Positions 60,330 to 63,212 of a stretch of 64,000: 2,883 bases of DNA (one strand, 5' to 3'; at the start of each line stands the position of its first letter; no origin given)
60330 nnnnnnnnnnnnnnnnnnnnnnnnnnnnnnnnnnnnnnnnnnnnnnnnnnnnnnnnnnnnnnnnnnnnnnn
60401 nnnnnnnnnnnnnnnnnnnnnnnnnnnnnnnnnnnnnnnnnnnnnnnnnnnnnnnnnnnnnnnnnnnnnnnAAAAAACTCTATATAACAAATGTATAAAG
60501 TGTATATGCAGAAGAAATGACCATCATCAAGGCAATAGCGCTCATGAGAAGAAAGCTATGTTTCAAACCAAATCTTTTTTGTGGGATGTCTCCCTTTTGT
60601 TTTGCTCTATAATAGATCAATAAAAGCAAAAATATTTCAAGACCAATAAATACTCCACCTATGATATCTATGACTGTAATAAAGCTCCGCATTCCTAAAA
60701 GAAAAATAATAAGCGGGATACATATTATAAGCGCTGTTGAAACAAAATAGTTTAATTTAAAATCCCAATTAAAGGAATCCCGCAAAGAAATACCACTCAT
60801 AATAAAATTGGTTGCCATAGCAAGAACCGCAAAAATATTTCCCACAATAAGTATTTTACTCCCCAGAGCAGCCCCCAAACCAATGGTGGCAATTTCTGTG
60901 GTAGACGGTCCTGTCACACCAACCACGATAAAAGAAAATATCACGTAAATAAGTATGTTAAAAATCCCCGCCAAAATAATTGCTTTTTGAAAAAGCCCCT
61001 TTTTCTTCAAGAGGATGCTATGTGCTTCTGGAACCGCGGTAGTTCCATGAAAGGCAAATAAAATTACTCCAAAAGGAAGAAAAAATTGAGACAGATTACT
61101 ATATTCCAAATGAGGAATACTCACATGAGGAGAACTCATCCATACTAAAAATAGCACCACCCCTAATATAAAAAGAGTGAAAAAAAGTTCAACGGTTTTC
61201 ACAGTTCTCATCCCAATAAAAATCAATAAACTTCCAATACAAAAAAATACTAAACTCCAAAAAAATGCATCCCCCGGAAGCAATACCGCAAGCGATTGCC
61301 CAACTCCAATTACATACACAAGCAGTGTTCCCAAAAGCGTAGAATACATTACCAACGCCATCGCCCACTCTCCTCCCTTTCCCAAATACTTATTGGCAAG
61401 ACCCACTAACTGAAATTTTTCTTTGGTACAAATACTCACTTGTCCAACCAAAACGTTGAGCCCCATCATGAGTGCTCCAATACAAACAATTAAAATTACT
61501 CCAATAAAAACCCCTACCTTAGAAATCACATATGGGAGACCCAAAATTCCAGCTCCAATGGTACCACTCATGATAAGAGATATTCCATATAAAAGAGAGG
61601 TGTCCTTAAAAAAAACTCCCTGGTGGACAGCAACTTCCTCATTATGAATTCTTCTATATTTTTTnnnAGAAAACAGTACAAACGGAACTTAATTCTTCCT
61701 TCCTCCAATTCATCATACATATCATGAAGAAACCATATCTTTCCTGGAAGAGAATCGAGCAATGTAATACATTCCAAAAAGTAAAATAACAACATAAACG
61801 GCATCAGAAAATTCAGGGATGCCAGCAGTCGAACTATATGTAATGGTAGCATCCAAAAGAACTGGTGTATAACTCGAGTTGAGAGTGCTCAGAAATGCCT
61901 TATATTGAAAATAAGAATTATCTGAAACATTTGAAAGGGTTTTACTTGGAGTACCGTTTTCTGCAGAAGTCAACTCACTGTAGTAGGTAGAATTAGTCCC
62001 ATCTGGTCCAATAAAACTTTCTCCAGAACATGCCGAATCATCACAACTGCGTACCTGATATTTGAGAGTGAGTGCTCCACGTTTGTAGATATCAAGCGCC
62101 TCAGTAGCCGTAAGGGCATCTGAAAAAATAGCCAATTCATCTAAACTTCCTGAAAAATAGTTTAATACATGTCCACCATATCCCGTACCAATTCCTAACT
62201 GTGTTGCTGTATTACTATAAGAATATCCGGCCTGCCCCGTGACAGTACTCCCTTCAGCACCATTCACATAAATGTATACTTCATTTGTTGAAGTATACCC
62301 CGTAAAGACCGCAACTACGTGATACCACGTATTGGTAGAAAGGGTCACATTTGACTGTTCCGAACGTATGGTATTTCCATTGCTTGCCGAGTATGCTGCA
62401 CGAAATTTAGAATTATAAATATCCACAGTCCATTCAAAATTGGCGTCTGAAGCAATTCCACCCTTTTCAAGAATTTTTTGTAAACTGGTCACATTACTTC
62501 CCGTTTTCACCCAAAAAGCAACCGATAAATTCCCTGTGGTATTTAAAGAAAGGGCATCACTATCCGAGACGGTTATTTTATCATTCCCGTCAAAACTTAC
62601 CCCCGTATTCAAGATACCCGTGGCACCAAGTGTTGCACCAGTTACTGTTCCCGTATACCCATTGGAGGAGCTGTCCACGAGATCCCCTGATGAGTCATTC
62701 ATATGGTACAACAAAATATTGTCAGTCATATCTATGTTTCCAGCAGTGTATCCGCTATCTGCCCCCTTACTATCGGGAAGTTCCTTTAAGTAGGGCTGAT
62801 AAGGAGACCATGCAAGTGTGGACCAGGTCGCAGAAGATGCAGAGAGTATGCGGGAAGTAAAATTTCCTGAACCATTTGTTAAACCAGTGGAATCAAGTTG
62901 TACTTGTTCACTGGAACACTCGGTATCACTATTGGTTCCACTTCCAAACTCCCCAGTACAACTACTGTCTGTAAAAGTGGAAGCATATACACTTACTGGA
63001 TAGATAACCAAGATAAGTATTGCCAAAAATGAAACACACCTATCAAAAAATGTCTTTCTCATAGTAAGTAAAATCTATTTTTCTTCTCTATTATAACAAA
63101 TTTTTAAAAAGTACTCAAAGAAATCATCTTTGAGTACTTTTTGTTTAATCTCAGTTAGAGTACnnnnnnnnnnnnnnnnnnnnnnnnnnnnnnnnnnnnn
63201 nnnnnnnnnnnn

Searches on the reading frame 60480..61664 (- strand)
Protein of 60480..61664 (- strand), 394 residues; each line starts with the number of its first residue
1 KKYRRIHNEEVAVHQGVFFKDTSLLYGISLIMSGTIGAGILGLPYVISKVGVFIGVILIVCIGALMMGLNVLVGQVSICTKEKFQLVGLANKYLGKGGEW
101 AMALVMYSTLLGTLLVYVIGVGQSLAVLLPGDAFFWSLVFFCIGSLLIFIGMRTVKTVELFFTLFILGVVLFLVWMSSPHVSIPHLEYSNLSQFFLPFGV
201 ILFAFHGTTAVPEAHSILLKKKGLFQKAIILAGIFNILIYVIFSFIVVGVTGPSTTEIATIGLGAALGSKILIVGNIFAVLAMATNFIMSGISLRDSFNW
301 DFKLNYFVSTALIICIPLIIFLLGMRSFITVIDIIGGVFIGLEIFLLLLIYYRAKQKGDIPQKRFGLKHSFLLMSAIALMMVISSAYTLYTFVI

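Call 71: find_encoding_contigs(protein=window:60480-61664:-, flank=10000, max_places=1)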
Protein window:60480-61664:- (394 aa): no gene with exactly this product is on record in the collection.

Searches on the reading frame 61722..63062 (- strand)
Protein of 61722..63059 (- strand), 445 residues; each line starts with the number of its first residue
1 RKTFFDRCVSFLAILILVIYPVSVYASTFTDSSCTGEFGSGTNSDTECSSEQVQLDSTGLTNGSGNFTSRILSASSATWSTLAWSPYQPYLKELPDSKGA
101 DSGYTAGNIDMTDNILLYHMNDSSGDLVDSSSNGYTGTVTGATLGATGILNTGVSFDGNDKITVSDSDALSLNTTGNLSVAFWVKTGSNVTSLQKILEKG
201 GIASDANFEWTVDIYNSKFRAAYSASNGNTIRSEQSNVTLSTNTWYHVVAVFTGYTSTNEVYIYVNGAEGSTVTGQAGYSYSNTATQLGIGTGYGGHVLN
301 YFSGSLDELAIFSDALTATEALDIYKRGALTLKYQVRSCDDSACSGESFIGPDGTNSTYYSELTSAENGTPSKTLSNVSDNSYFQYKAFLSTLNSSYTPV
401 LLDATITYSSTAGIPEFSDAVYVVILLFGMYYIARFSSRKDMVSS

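Call 69: find_encoding_contigs(protein=window:61722-63059:-, flank=10000, max_places=1)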
Protein window:61722-63059:- (445 aa): no gene with exactly this product is on record in the collection.

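Call 72: find_encoding_contigs(protein=window:61725-63062:-, flank=10000, max_places=1)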
Protein window:61725-63062:- (446 aa): 15 contigs read that carry it; 1 place shown.
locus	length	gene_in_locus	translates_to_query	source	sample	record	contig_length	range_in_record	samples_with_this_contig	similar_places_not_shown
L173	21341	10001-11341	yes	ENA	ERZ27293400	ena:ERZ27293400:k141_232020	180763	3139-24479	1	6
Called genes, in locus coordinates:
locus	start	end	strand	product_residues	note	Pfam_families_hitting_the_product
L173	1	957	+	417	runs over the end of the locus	PF00817:IMS, PF11799:IMS_C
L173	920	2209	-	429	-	-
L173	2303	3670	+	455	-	PF22053:DUF6938 (weak)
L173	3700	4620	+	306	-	-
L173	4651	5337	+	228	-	PF13489:Methyltransf_23 (faint), PF01209:Ubie_methyltran (weak), PF13847:Methyltransf_31, PF08241:Methyltransf_11, PF08242:Methyltransf_12 (weak), PF13649:Methyltransf_25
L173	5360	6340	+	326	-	PF00331:Glyco_hydro_10 (weak), PF02449:Glyco_hydro_42 (faint)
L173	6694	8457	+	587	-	PF00664:ABC_membrane, PF03193:RsgA_GTPase (faint), PF00005:ABC_tran, PF02463:SMC_N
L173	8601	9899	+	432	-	PF00089:Trypsin, PF10459:Peptidase_S46 (faint), PF13365:Trypsin_2, PF13180:PDZ_2, PF00595:PDZ (weak), PF17820:PDZ_6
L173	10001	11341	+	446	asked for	PF13385:Laminin_G_3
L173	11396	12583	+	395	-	PF01490:Aa_trans, PF03222:Trp_Tyr_perm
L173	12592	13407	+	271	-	PF03065:Glyco_hydro_57, PF01522:Polysacc_deac_1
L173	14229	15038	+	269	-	PF02673:BacA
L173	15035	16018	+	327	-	PF01210:NAD_Gly3P_dh_N, PF03807:F420_oxidored (faint), PF07479:NAD_Gly3P_dh_C, PF20618:GPD_NAD_C_bact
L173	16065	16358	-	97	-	PF04542:Sigma70_r2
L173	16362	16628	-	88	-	PF01169:GDT1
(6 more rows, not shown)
